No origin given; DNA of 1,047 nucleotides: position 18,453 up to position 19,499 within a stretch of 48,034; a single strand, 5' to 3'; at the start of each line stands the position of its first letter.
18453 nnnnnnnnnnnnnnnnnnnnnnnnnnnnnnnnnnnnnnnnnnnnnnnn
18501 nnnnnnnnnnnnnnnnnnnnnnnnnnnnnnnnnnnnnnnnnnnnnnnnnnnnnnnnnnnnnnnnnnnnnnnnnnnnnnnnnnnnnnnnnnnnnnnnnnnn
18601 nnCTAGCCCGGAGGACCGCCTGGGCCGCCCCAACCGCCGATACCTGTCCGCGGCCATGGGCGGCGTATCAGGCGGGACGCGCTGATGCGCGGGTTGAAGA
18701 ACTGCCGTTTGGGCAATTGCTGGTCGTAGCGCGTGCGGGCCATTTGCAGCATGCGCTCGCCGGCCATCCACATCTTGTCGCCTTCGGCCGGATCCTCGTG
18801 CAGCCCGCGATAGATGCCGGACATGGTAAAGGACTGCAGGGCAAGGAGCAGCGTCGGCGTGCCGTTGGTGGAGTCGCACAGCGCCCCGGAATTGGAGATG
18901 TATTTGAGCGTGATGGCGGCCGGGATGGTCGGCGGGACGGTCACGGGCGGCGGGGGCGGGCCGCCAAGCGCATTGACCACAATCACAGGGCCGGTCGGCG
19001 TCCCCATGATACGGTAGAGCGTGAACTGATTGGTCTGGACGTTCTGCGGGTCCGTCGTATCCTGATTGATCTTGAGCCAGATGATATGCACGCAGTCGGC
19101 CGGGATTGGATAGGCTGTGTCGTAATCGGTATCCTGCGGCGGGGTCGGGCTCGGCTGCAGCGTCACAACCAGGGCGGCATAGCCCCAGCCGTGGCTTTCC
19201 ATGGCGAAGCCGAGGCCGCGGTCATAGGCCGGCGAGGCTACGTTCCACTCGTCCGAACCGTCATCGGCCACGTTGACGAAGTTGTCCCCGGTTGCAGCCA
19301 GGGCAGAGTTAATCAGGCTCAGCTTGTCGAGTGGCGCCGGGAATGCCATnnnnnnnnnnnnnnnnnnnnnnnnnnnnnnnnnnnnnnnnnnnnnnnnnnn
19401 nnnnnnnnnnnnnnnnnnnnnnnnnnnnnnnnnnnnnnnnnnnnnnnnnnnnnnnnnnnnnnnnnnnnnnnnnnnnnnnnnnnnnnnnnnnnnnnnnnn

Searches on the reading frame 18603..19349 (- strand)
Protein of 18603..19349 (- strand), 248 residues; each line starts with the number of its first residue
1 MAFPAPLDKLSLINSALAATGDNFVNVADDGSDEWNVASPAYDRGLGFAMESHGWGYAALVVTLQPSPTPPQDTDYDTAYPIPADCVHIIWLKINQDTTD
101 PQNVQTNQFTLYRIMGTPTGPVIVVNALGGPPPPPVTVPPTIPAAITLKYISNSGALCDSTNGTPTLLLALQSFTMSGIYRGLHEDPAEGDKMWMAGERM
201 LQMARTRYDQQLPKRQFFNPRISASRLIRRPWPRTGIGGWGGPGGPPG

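Call 18: search_protein_families(library=phrogs, proteins=[window:18603-19349:-], max_evalue=0.001)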
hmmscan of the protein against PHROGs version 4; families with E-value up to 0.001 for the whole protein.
window:18603-19349:- (248 aa): 2 families
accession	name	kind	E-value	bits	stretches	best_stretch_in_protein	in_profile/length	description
phrog_394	-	tail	2e-12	48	1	8-220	3-182/190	tail protein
phrog_9239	-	tail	3.4e-05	23.4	1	10-91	5-86/741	tail tubular protein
